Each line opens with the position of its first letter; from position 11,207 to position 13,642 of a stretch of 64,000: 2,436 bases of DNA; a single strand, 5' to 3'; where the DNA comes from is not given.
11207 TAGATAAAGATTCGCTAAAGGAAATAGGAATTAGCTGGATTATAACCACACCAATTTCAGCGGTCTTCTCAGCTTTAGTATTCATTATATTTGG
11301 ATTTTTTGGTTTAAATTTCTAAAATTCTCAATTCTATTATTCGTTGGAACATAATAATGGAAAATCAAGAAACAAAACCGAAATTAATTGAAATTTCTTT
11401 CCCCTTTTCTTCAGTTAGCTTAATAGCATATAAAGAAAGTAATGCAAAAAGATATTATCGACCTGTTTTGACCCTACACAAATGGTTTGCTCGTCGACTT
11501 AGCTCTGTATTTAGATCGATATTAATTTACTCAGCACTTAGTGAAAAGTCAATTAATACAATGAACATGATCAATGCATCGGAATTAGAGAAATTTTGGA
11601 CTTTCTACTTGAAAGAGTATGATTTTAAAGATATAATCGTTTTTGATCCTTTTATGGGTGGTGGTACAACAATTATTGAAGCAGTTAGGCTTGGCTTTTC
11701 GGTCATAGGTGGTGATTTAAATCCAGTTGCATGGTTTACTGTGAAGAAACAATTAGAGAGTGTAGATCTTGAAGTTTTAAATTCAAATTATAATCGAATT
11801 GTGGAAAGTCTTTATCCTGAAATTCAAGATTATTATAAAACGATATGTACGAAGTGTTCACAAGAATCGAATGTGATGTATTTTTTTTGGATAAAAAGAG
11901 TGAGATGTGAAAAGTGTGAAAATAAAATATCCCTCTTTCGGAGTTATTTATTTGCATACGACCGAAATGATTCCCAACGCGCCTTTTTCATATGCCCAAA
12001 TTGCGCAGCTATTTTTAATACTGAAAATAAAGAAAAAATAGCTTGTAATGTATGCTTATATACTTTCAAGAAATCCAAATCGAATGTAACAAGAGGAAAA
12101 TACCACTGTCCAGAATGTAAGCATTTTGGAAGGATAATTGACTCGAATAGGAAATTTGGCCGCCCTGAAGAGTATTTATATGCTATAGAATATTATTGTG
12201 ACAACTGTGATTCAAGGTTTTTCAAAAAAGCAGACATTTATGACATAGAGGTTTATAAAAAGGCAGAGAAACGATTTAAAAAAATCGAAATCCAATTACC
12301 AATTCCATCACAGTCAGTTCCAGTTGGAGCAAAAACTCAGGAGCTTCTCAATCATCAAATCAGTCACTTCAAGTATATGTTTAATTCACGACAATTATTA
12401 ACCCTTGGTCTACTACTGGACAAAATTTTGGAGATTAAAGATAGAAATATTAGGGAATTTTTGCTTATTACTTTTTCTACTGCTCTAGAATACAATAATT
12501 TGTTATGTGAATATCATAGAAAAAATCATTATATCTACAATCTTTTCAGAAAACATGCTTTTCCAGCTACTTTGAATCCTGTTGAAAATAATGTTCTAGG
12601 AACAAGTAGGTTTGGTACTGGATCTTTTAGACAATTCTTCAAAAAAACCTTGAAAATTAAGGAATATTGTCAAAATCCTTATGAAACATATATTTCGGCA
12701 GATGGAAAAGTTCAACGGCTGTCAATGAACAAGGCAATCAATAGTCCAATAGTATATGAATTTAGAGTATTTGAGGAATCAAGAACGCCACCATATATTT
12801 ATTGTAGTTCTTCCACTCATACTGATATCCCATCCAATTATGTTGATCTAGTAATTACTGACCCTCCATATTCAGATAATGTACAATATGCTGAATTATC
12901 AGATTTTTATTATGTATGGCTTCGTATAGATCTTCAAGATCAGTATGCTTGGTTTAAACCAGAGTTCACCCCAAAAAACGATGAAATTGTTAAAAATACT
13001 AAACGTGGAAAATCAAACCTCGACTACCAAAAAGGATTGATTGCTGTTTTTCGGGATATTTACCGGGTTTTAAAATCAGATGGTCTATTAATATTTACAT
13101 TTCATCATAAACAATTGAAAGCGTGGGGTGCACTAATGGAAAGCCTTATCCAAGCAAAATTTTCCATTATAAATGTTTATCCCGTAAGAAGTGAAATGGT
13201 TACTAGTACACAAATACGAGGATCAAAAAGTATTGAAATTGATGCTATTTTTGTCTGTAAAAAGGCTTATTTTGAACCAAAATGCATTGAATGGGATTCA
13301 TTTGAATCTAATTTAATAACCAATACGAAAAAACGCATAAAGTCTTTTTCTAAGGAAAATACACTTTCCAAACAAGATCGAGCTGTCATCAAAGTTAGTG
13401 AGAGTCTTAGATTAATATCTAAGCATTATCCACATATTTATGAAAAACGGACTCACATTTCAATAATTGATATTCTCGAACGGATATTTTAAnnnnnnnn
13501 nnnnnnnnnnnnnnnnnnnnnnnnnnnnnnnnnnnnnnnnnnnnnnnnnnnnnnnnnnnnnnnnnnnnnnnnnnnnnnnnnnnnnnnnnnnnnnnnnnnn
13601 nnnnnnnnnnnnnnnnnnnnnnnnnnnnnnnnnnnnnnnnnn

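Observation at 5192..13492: Nuclease-less triple DNA-methyltransferase block with a PhoU-like/PiT pair between two DUF1156 paralogues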

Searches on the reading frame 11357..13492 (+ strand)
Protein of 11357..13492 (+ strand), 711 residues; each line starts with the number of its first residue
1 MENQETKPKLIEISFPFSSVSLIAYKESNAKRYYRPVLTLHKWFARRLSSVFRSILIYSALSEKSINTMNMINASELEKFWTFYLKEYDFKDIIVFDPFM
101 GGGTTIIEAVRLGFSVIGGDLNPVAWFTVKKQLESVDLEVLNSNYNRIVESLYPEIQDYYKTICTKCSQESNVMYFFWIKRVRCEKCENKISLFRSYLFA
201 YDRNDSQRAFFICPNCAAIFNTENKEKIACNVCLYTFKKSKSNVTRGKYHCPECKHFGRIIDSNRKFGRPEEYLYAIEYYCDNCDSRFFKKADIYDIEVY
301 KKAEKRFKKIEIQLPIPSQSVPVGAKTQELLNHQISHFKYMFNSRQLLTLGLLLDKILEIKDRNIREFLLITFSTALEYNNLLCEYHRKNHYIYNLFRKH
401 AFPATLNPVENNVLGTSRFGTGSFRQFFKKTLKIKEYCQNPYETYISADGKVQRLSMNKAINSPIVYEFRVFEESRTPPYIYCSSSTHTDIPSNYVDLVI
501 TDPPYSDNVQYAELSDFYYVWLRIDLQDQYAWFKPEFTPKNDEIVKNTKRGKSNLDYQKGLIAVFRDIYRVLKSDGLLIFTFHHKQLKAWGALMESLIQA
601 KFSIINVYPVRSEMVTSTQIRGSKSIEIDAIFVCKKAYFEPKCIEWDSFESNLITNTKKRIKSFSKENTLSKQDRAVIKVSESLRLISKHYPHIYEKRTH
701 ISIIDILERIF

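Call 3: search_protein_families(library=pfam, proteins=[window:11357-13492:+], max_evalue=0.01)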
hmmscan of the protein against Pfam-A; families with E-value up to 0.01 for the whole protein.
window:11357-13492:+ (711 aa): 4 families
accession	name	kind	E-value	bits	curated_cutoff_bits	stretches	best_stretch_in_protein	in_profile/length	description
PF01555.25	N6_N4_Mtase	-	1.9e-14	54.6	26.7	2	496-668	1-132/221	DNA methylase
PF01170.24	UPF0020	-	0.00016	21.9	22.3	0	95-131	32-67/197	RMKL-like, methyltransferase domain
PF06634.17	DUF1156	-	0.0021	18.6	24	1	15-61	2-46/73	Protein of unknown function (DUF1156)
PF18208.6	NES_C_h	-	0.0042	17.8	26.6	0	133-161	61-90/109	Nicking enzyme C-terminal middle helical domain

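Call 4: search_protein_families(library=ncbifam, proteins=[window:11357-13492:+], max_evalue=0.01)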
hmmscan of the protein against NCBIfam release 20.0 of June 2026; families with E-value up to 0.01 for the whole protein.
window:11357-13492:+ (711 aa): 5 families
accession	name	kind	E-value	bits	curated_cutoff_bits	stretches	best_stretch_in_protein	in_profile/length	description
NF042963.1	DUF1156_antiphage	equivalog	6e-36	124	1000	3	491-662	569-730/960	anti-phage-associated DUF1156 domain-containing protein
NF010253.0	PRK13699.1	subfamily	1.9e-05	24.5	244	0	90-123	162-195/226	DNA methyltransferase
TIGR01177.1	TIGR01177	hypoth_equivalog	0.00012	21.6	316.55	1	94-122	185-213/330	TIGR01177 family methyltransferase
NF050803.1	DnaMtaseCcrMCaul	equivalog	0.006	15.5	830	0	92-123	206-237/350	adenine-specific DNA-methyltransferase CcrM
NF008748.0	PRK11783.1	equivalog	0.0082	14.4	466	0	547-589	624-666/704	bifunctional 23S rRNA (guanine(2069)-N(7))-methyltransferase RlmK/23S rRNA (guanine(2445)-N(2))-methyltransferase RlmL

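Call 5: search_protein_families(library=padloc, proteins=[window:11357-13492:+], max_evalue=0.01)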
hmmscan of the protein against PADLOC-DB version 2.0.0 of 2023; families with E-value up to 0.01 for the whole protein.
window:11357-13492:+ (711 aa): 40 families (the best 25 are shown)
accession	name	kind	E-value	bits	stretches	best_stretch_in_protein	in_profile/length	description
PDLC00660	HmaB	-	3.5e-35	119.2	4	497-666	569-753/967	DNA-adenine methylase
PDLC00661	HmaB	-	7.6e-35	118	3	497-656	570-743/973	DNA-adenine methylase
PDLC02541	PglX|PglXI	-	2.9e-34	116.3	2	268-634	315-620/919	PglXI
PDLC02189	DUF1156_MTase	-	3.9e-24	82.9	3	447-663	488-704/944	-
PDLC03233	MTase_II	-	1.4e-21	74.8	1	477-638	474-645/731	Type II methyltransferase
PDLC03346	MTase_II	-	7.6e-18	61.6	1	493-637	605-737/1068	Type II methyltransferase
PDLC03319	MTase_II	-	8.6e-17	59.1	2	482-637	278-423/503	Type II methyltransferase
PDLC03314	MTase_II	-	1.7e-15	54.2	1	496-642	547-684/944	Type II methyltransferase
PDLC03312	MTase_II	-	1.5e-14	50.7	2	477-603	1109-1229/1344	Type II methyltransferase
PDLC03325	MTase_II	-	2.9e-14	50.6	2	90-146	90-146/426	Type II methyltransferase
PDLC03353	MTase_II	-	4.2e-14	50.7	2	485-591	17-90/260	Type II methyltransferase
PDLC03352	MTase_II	-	1.8e-13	47.3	1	495-529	565-599/1023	Type II methyltransferase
PDLC03367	MTase_II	-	3.6e-13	46.7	2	84-224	34-162/633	Type II methyltransferase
PDLC03322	MTase_II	-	6.9e-13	46.2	1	80-180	54-153/446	Type II methyltransferase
PDLC03380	MTase_II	-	2.4e-12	44.8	2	95-150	60-118/393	Type II methyltransferase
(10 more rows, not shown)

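Call 10: find_homologous_proteins(query=window:11357-13492:+, max_evalue=0.00001)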
Query window:11357-13492:+ (711 aa): 2165 proteins with E <= 0.00001 among 8000 candidates; the best 120 are listed.
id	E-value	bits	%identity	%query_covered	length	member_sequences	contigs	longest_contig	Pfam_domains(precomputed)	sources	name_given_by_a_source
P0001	0.0e+0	1631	100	100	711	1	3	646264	PF01555.25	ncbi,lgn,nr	ncbi:MAG: DUF1156 domain-containing protein [Candidatus Heimdallarchaeota archaeon]|nr:DUF1156 domai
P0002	1.5e-270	917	56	100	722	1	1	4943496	PF01555.25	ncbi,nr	ncbi:MAG: DUF1156 domain-containing protein [Candidatus Heimdallarchaeota archaeon]|nr:MAG: DUF1156 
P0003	2.4e-270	917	57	100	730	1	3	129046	PF01555.25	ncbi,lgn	-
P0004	5.4e-270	916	57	100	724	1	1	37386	PF01555.25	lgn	-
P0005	1.2e-269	914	57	100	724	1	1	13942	PF01555.25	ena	-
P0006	1.4e-269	914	58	99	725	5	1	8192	PF01170.25,PF01555.25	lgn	-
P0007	7.9e-268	908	57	100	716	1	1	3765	PF01555.25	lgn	-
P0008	8.2e-268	908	56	99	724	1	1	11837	PF01555.25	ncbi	ncbi:MAG: DUF1156 domain-containing protein [Candidatus Hodarchaeota archaeon]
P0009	8.6e-267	905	57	100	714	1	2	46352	PF01555.25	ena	-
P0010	5.9e-266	902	57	99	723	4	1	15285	PF01555.25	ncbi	ncbi:MAG: DUF1156 domain-containing protein [Candidatus Hodarchaeota archaeon]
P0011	4.7e-264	896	56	100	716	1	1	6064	PF01555.25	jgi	jgi:putative DNA methylase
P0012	8.5e-264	895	57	100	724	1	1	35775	PF01555.25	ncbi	ncbi:MAG: DUF1156 domain-containing protein [Promethearchaeota archaeon]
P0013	1.7e-263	894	56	98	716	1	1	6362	PF01555.25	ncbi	-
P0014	4.6e-263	893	55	99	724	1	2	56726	PF01555.25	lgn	-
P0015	1.2e-261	888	56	100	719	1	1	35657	PF01555.25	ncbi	ncbi:MAG: DUF1156 domain-containing protein [Candidatus Thorarchaeota archaeon]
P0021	2.4e-258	877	56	99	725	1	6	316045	PF01555.25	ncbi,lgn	ncbi:MAG: DUF1156 domain-containing protein [Promethearchaeota archaeon]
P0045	3.2e-180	619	41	99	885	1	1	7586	PF01170.25,PF06634.18,PF01555.25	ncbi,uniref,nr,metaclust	ncbi:hypothetical protein AKJ57_04385 [candidate division MSBL1 archaeon SCGC-AAA259A05]|uniref:DNA 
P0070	5.7e-169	582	40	99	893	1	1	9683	PF02086.22,PF01170.25,PF06634.18,PF01555.25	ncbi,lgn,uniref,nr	ncbi:DUF1156 domain-containing protein [Fuchsiella alkaliacetigena]|uniref:DUF1156 domain-containing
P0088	1.0e-164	568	37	100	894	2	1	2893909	PF06634.18,PF01555.25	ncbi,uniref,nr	ncbi:DUF1156 domain-containing protein [Halapricum desulfuricans]|uniref:Adenine-specific DNA methyl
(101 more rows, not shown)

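Call 12: find_encoding_contigs(protein=P0002, flank=10000, max_places=2)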
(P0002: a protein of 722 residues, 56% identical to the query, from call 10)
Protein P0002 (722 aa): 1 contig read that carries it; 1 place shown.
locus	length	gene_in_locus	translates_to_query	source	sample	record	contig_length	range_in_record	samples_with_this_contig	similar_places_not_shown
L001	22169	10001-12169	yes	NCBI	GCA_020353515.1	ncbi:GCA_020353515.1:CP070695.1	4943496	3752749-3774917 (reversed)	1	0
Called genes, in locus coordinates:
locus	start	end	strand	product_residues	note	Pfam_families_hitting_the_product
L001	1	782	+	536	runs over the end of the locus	PF00149:Metallophos, PF12850:Metallophos_2 (faint), PF00149:Metallophos (weak)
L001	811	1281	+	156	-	-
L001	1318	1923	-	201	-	-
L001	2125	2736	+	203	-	PF00300:His_Phos_1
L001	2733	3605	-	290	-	PF13527:Acetyltransf_9 (faint), PF00583:Acetyltransf_1, PF13673:Acetyltransf_10 (weak), PF13508:Acetyltransf_7 (weak), PF00583:Acetyltransf_1, PF13673:Acetyltransf_10, PF13508:Acetyltransf_7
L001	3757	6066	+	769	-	PF02384:N6_Mtase, PF20473:MmeI_Mtase, PF07669:Eco57I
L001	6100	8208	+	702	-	PF01170:UPF0020 (faint), PF01555:N6_N4_Mtase (weak)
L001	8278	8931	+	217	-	PF01865:PhoU_div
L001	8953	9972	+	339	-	PF01384:PHO4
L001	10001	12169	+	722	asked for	PF01555:N6_N4_Mtase (weak)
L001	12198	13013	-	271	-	PF02592:Vut_1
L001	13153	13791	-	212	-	-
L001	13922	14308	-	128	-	-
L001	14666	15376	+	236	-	PF00730:HhH-GPD, PF12826:HHH_2 (faint), PF00633:HHH (weak)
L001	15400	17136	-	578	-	PF00501:AMP-binding, PF13193:AMP-binding_C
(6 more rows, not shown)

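Call 13: find_encoding_contigs(protein=P0021, flank=10000, max_places=2)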
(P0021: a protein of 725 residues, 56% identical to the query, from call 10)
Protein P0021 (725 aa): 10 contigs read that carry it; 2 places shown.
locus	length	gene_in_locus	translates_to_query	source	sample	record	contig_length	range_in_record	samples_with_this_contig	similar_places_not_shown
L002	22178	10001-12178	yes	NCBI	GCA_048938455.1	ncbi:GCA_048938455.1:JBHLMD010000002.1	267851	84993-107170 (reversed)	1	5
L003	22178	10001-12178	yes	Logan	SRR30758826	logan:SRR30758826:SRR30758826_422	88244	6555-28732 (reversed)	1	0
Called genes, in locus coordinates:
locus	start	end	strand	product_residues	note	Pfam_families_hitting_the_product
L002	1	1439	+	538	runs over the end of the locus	PF00149:Metallophos, PF12850:Metallophos_2 (faint)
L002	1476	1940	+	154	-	-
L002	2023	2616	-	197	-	-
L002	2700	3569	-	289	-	PF00583:Acetyltransf_1, PF13673:Acetyltransf_10 (weak), PF13508:Acetyltransf_7 (weak), PF13527:Acetyltransf_9 (weak), PF00583:Acetyltransf_1, PF13673:Acetyltransf_10, PF13508:Acetyltransf_7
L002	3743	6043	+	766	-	PF02384:N6_Mtase, PF20473:MmeI_Mtase, PF07669:Eco57I, PF22008:BpuSI_TRD (faint)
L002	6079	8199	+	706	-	PF01170:UPF0020 (faint), PF01555:N6_N4_Mtase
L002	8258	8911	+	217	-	PF01865:PhoU_div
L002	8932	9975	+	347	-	PF01384:PHO4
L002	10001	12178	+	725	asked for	PF01555:N6_N4_Mtase (weak)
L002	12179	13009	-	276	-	PF02592:Vut_1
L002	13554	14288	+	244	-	PF00730:HhH-GPD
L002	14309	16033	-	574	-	PF00501:AMP-binding, PF13193:AMP-binding_C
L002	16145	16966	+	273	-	-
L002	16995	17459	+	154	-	PF04073:tRNA_edit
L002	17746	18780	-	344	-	-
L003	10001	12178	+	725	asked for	PF01555:N6_N4_Mtase (weak)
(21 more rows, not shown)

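Call 15: find_related_loci(query=A1, collection=genome_contigs, flank=10000)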
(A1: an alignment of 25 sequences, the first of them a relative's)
Query A1 (711 aa) in genome_contigs; peptide patterns used: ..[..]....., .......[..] (x = any residue, [..] = any of these).
56 stretches matched a pattern; 20 encode a relative of the query (tblastn E <= 1e-3); 20 distinct loci.
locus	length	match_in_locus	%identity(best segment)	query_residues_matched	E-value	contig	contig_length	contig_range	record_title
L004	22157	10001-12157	56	1-710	0e+0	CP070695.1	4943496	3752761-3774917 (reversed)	MAG: Candidatus Heimdallarchaeota archaeon isolate bin6 chromosome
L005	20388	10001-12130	56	9-710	0e+0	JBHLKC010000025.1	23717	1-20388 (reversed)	MAG: Candidatus Hodarchaeota archaeon isolate DZ1B.236 DZ1B.236@5423, whole genome shotgun sequence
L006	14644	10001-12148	57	1-710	0e+0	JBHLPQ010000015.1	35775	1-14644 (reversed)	MAG: Promethearchaeota archaeon isolate H2S.126 H2S.126@569, whole genome shotgun sequence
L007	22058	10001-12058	57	8-685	0e+0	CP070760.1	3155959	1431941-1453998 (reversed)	MAG: Candidatus Heimdallarchaeota archaeon isolate bin272 chromosome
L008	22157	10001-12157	55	3-710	0e+0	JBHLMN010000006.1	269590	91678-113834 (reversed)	MAG: Promethearchaeota archaeon isolate DZ2M.341 DZ2M.341@46, whole genome shotgun sequence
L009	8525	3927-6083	54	1-710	0e+0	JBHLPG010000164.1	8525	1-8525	MAG: Promethearchaeota archaeon isolate DZ3S.51 DZ3S.51@31464, whole genome shotgun sequence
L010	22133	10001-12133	54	1-708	0e+0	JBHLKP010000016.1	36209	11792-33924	MAG: Candidatus Hodarchaeota archaeon isolate DZ1M.117 DZ1M.117@3515, whole genome shotgun sequence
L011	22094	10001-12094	54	9-708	0e+0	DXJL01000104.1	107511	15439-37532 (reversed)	MAG TPA_asm: Candidatus Heimdallarchaeota archaeon isolate MAG_8 k141_2959856, whole genome shotgun sequence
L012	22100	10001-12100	53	9-710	0e+0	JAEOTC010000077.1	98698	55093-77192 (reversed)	MAG: Candidatus Hodarchaeota archaeon isolate YT1_021 k127_11564556, whole genome shotgun sequence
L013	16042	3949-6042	53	9-708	0e+0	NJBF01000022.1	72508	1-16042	MAG: Candidatus Heimdallarchaeota archaeon B3_Heim 190, whole genome shotgun sequence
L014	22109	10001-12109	52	9-710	0e+0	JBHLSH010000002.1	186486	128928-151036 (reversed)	MAG: Candidatus Heimdallarchaeota archaeon isolate TM2S.58 TM2S.58@40, whole genome shotgun sequence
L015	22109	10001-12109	51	9-710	0e+0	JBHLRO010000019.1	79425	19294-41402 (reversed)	MAG: Candidatus Thorarchaeota archaeon isolate TM1M.79 TM1M.79@713, whole genome shotgun sequence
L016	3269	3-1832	55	103-710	0e+0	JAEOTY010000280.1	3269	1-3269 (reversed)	MAG: Candidatus Hodarchaeota archaeon isolate YT5_056 k127_35195984, whole genome shotgun sequence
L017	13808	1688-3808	48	7-707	0e+0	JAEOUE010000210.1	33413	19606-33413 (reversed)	MAG: Candidatus Hodarchaeum mangrovi isolate FT_5_011 k127_31952647, whole genome shotgun sequence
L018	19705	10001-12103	55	9-708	0e+0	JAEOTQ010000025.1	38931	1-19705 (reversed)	MAG: Candidatus Hodarchaeota archaeon isolate YT2_065 k127_4402277, whole genome shotgun sequence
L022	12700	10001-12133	54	1-708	0e+0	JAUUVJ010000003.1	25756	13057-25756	MAG: Candidatus Hodarchaeota archaeon isolate CSMAG_10 CSMAG_10_k127_4272483_length_25756_cov_12.7113, whole genome shot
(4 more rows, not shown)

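Call 25: search_protein_families(library=pfam, proteins=[L011:9384-9992:+, L022:7458-9731:+, L014:3683-6010:+, L014:14198-17854:-, L014:2335-3516:+, L014:17966-19102:-, L014:13036-13629:-, L014:1417-2193:+], max_evalue=0.01)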
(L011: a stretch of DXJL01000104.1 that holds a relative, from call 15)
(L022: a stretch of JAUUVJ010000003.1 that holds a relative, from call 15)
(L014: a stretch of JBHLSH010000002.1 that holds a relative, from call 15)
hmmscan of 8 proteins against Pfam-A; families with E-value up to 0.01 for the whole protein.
L011:9384-9992:+ (202 aa): 1 family
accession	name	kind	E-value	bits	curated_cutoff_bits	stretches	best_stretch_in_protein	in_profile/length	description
PF00265.24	TK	-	4.8e-32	111.7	20.6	1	9-194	2-176/176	Thymidine kinase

L022:7458-9731:+ (757 aa): 10 families
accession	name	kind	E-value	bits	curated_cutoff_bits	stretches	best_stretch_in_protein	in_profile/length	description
PF08448.16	PAS_4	-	6e-33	113.8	23.1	3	30-133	1-107/110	PAS fold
PF13426.13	PAS_9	-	3.5e-31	108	27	3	283-384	2-103/103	PAS domain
PF00989.32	PAS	-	8.2e-30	103.6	22.6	3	273-382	2-113/113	PAS fold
PF02518.31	HATPase_c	-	6.3e-27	94.7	26.4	1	631-747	1-108/111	Histidine kinase-, DNA gyrase B-, and HSP90-like ATPase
PF13188.13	PAS_8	-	1.3e-19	69.8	21.8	3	149-206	4-57/65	PAS domain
PF08447.18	PAS_3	-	4.6e-15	56.1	25.6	2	295-372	2-82/89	PAS fold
PF00512.31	HisKA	-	3.9e-14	52.9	26.9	1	519-585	2-65/66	His Kinase A (phospho-acceptor) domain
PF24820.1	Diguanyl_cycl_sensor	-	7.2e-06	26.3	28.1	1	278-361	2-92/109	Diguanylate cyclase-like sensor domain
PF12860.13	PAS_7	-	7.4e-05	23.3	27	0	410-437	1-28/115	PAS fold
PF02743.24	dCache_1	-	0.0033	17.4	45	0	351-382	117-152/240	Cache domain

L014:3683-6010:+ (775 aa): 3 families
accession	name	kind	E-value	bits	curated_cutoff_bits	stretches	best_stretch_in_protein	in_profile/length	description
PF02384.22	N6_Mtase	-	1e-15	58.3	20.4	1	181-422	27-235/311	N-6 DNA Methylase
PF20473.4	MmeI_Mtase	-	4.3e-10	39.6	27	1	192-395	11-224/259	MmeI, DNA-methyltransferase domain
PF07669.17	Eco57I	-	4.4e-10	40.3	25.3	1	237-403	2-169/171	Eco57I restriction-modification methylase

L014:14198-17854:- (1218 aa): 1 family
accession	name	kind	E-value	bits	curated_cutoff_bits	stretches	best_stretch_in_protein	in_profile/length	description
PF04015.17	DUF362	-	7.4e-41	140.8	24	1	180-376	1-199/200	Domain of unknown function (DUF362)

L014:2335-3516:+ (393 aa): 0 families

L014:17966-19102:- (378 aa): 1 family
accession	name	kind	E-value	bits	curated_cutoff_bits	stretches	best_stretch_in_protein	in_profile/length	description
PF13450.12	NAD_binding_8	-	0.0059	17.3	21.9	0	11-41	1-29/68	NAD(P)-binding Rossmann-like domain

L014:13036-13629:- (197 aa): 0 families

L014:1417-2193:+ (258 aa): 0 families

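Call 26: search_solved_structures(query=window:11357-13492:+, max_evalue=0.01)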
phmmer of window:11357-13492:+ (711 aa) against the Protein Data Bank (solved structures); distinct sequences matched with E-value up to 0.01: 0.

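Call 28: search_protein_families(library=pfam, proteins=[P0088, P0045, P0070], max_evalue=0.01)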
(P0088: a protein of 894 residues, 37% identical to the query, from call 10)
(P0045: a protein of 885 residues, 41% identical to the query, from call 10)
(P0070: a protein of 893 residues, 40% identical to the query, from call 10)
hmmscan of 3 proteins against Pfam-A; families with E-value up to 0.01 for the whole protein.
P0088 (894 aa): 3 families
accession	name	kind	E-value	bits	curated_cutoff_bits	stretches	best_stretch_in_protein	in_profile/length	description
PF01555.25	N6_N4_Mtase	-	6.2e-15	56.2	26.7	2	518-674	1-111/221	DNA methylase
PF06634.17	DUF1156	-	4e-06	27.3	24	1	16-64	2-49/73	Protein of unknown function (DUF1156)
PF01170.24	UPF0020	-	0.00015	22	22.3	0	105-146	29-69/197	RMKL-like, methyltransferase domain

P0045 (885 aa): 3 families
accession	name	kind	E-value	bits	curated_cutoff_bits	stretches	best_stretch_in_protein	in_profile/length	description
PF01555.25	N6_N4_Mtase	-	3.1e-13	50.6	26.7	2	53-131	144-213/221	DNA methylase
PF01170.24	UPF0020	-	9.1e-07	29.2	22.3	0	485-526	94-135/197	RMKL-like, methyltransferase domain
PF06634.17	DUF1156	-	9.4e-07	29.3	24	1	15-67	1-52/73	Protein of unknown function (DUF1156)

P0070 (893 aa): 5 families
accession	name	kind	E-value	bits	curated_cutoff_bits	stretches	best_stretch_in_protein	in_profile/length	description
PF01555.25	N6_N4_Mtase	-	1.2e-16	61.8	26.7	2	116-147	182-213/221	DNA methylase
PF06634.17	DUF1156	-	6.8e-07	29.8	24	1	11-60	1-49/73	Protein of unknown function (DUF1156)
PF01170.24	UPF0020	-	2.6e-06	27.7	22.3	0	109-148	22-61/197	RMKL-like, methyltransferase domain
PF02086.21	MethyltransfD12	-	2.2e-05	24.7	22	1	116-216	21-93/253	D12 class N6 adenine-specific DNA methyltransferase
PF03602.21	Cons_hypoth95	-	0.0027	17.8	24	0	117-176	43-100/182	Conserved hypothetical protein 95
